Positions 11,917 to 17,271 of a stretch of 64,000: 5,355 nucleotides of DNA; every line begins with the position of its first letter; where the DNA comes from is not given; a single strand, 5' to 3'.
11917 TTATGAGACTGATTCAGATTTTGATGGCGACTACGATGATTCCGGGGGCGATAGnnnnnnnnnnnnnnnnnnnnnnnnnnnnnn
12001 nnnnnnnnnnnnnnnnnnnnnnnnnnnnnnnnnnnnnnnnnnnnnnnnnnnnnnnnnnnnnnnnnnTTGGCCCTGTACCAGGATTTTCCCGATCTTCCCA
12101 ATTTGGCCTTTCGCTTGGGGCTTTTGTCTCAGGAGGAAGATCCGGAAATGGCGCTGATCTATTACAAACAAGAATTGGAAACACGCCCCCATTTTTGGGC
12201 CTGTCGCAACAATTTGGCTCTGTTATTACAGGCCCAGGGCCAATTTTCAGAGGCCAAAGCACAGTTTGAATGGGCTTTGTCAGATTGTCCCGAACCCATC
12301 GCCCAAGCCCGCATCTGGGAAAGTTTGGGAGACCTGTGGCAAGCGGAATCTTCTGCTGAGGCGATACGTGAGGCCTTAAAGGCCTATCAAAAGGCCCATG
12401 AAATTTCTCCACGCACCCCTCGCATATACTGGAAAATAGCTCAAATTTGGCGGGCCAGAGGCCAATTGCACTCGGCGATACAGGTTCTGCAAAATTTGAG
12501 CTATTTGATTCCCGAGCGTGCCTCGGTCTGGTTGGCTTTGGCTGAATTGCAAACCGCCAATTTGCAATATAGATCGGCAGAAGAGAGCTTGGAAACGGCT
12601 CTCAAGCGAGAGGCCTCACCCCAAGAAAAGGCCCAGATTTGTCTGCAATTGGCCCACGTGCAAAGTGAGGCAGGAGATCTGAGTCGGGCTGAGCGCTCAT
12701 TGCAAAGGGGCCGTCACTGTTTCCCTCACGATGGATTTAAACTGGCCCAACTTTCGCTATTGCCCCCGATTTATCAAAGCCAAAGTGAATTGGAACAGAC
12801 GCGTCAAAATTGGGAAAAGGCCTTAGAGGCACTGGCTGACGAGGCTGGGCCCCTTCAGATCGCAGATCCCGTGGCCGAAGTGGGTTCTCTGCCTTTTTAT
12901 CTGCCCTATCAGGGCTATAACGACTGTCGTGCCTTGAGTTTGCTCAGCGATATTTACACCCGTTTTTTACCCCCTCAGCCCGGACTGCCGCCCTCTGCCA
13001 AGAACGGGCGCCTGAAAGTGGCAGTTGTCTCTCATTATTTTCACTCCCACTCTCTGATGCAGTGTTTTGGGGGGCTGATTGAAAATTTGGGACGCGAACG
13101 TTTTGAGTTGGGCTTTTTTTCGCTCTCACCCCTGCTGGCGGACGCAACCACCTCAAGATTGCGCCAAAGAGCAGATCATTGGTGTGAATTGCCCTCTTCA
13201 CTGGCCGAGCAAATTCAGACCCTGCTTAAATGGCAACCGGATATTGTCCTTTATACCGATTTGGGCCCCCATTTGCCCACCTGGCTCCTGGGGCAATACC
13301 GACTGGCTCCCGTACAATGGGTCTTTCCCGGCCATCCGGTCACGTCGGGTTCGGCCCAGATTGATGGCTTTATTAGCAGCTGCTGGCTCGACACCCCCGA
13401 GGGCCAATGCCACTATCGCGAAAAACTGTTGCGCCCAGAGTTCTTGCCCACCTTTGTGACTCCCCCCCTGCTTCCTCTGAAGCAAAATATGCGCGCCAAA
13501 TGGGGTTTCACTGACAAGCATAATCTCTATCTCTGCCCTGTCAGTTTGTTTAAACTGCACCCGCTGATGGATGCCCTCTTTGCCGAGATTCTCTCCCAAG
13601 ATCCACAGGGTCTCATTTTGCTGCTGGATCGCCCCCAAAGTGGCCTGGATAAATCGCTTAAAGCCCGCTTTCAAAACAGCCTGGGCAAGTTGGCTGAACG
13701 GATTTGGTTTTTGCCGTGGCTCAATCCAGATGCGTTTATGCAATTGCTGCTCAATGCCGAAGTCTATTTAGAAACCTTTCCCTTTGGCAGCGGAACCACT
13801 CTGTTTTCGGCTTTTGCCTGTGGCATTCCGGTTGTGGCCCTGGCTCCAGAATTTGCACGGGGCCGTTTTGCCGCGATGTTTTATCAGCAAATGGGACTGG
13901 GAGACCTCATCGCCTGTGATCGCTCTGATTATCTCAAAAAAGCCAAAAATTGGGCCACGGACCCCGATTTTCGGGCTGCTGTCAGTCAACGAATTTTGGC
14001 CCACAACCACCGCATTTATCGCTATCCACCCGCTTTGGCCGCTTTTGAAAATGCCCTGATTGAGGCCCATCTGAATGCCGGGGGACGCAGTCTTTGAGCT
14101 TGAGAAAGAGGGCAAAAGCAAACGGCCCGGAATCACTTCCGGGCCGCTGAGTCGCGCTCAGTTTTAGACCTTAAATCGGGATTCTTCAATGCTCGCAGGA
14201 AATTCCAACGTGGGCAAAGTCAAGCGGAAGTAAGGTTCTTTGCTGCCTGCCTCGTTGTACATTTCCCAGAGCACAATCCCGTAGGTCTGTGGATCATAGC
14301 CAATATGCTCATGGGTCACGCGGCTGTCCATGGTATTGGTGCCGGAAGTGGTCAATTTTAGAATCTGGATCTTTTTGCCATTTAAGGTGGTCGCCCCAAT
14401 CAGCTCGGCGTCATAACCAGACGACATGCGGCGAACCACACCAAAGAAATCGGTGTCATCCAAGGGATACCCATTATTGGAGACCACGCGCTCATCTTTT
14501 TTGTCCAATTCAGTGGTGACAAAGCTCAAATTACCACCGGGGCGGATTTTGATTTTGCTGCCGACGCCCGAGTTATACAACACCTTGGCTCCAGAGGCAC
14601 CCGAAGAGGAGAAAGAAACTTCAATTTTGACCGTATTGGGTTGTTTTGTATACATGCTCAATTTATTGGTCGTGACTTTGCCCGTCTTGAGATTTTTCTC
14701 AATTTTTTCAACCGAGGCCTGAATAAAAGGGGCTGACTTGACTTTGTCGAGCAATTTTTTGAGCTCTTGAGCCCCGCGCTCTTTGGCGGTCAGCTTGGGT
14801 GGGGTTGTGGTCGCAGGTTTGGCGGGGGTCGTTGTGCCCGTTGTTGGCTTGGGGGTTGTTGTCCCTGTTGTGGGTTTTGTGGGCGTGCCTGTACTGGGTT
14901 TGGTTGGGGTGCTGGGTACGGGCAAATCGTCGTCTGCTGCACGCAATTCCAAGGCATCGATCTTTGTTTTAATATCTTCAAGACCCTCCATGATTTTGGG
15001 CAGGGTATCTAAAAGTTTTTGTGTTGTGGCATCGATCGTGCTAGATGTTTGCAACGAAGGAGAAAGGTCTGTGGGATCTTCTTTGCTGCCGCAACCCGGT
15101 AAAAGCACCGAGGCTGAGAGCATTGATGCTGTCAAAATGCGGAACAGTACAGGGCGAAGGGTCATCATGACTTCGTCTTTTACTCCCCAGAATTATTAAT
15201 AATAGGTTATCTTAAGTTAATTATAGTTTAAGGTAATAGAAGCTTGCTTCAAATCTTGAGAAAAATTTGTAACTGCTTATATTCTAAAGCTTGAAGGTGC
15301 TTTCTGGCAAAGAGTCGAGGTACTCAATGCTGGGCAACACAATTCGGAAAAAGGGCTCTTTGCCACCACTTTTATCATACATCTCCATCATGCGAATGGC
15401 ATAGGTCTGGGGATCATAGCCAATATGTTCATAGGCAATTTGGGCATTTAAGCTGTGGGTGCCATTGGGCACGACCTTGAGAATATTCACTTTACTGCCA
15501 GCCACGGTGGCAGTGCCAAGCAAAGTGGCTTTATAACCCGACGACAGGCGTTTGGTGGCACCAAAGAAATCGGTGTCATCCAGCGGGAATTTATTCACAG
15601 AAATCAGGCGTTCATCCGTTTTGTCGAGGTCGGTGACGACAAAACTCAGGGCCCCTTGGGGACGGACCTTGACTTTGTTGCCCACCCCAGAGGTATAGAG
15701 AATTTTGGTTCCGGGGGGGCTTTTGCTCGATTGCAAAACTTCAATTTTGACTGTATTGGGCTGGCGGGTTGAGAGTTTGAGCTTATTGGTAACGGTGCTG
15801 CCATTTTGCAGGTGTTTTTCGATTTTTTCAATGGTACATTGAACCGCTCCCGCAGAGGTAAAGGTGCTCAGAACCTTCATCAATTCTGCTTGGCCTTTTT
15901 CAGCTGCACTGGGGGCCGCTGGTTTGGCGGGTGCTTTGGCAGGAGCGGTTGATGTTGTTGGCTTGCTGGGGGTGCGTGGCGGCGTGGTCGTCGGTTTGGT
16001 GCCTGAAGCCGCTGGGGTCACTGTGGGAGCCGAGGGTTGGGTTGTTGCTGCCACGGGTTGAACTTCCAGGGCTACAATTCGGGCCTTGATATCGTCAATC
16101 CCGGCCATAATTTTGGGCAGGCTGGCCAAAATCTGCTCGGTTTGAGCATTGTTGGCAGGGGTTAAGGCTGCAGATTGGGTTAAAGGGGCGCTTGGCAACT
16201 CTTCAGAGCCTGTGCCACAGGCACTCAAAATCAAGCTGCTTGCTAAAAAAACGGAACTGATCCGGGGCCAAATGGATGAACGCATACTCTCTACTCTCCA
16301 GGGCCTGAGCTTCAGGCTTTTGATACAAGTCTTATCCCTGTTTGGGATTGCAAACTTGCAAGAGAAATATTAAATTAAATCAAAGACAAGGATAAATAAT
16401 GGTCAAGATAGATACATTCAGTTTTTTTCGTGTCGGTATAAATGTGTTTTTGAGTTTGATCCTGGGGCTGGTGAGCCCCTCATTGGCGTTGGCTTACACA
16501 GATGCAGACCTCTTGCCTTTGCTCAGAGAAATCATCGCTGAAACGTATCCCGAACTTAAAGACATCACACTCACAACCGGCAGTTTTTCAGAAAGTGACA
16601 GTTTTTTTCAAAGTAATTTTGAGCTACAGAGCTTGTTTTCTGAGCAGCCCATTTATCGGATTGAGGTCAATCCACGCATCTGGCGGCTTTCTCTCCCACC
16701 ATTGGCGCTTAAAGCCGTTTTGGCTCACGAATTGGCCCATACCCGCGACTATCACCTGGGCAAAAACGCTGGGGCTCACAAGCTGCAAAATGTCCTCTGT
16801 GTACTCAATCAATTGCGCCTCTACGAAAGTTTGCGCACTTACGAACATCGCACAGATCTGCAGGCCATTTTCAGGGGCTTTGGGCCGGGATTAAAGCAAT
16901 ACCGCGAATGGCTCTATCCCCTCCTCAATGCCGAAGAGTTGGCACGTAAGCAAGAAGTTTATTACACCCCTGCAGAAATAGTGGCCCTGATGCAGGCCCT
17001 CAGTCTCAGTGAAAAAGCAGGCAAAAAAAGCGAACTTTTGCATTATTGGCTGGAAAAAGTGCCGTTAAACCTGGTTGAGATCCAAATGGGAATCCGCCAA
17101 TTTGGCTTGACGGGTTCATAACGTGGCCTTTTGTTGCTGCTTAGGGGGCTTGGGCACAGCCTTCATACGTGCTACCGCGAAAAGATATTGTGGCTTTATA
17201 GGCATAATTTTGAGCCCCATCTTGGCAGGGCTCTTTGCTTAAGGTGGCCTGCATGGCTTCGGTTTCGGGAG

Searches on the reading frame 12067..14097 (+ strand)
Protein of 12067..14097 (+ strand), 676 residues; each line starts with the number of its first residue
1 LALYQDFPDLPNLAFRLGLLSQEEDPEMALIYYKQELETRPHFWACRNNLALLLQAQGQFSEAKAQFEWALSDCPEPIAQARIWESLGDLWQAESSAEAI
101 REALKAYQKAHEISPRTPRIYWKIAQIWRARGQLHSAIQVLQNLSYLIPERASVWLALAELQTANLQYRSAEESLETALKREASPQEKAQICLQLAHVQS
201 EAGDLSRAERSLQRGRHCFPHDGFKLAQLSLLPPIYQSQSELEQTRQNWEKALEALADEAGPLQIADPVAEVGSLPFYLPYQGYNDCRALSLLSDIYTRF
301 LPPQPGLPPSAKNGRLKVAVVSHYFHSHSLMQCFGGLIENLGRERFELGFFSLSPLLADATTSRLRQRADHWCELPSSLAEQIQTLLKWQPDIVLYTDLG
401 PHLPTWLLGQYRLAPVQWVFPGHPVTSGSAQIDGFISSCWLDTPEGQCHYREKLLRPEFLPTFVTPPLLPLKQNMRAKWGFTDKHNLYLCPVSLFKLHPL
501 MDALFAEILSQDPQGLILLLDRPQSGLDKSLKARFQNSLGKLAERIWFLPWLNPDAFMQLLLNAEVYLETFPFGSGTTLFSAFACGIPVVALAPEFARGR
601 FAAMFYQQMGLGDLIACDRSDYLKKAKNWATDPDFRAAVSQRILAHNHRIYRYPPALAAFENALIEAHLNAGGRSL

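Call 41: search_protein_families(library=pfam, proteins=[window:12067-14097:+], max_evalue=0.001)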
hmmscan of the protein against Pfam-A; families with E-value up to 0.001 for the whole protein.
window:12067-14097:+ (676 aa): 17 families
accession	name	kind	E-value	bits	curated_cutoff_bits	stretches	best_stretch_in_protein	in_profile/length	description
PF13844.12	Glyco_transf_41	-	1.2e-15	57.2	25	1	475-646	358-527/543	Glycosyl transferase family 41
PF14559.12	TPR_19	-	2.7e-13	50.5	25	1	98-161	5-68/68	Tetratricopeptide repeat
PF00515.34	TPR_1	-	5.9e-09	35.8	27.8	0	47-71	4-28/34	Tetratricopeptide repeat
PF13428.12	TPR_14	-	5.3e-08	33.2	23.5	0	48-78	5-35/44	Tetratricopeptide repeat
PF24575.1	TPR_Slam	-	1.3e-07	32.4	35.2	0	95-173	26-102/104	Surface lipoprotein assembly modifier, N-terminal TPR repeats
PF13414.12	TPR_11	-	6.4e-07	29.4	26.8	1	102-126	12-36/42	TPR repeat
PF07719.23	TPR_2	-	7.4e-07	29.3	27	0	47-75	4-32/34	Tetratricopeptide repeat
PF23914.1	TPR_CcmH_CycH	-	1.6e-06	28.5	42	1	149-258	47-153/158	Cytochrome c-type biogenesis protein H TPR domain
PF13424.12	TPR_12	-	2.1e-06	28.2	30.1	0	46-72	47-73/77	Tetratricopeptide repeat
PF09976.15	TPR_21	-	2.2e-06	28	25.5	1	156-260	80-180/193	Tetratricopeptide repeat-like domain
PF13181.12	TPR_8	-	5.2e-06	26.6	25.7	0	48-70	5-27/34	Tetratricopeptide repeat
PF13371.12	TPR_9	-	5.3e-06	26.8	35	1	20-83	5-68/73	Tetratricopeptide repeat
PF25058.1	ARM_TT21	-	0.00014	22.2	27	0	150-212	55-117/155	Tetratricopeptide repeat protein 21 ARM repeat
PF13432.12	TPR_16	-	0.00016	22.5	32.7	0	49-109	2-59/65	Tetratricopeptide repeat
PF25064.1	ARM_TT21_5th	-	0.00017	22.3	27.8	0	20-109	11-97/117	TT21 fifth ARM repeats domain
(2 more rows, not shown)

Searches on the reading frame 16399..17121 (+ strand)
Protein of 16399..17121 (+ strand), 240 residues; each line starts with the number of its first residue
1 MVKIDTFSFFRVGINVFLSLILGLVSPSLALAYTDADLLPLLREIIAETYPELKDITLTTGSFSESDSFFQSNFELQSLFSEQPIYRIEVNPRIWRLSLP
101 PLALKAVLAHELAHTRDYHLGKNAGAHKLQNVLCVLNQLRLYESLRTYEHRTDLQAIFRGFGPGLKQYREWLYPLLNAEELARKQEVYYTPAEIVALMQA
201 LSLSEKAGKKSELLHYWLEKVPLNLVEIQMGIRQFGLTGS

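Call 41: search_protein_families(library=pfam, proteins=[window:16399-17121:+], max_evalue=0.001)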
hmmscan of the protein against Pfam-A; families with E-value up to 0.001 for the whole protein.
window:16399-17121:+ (240 aa): 1 family
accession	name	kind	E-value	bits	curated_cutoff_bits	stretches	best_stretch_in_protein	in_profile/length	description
PF01435.24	Peptidase_M48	-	0.00028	21.2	20.3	1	103-148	64-110/186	Peptidase family M48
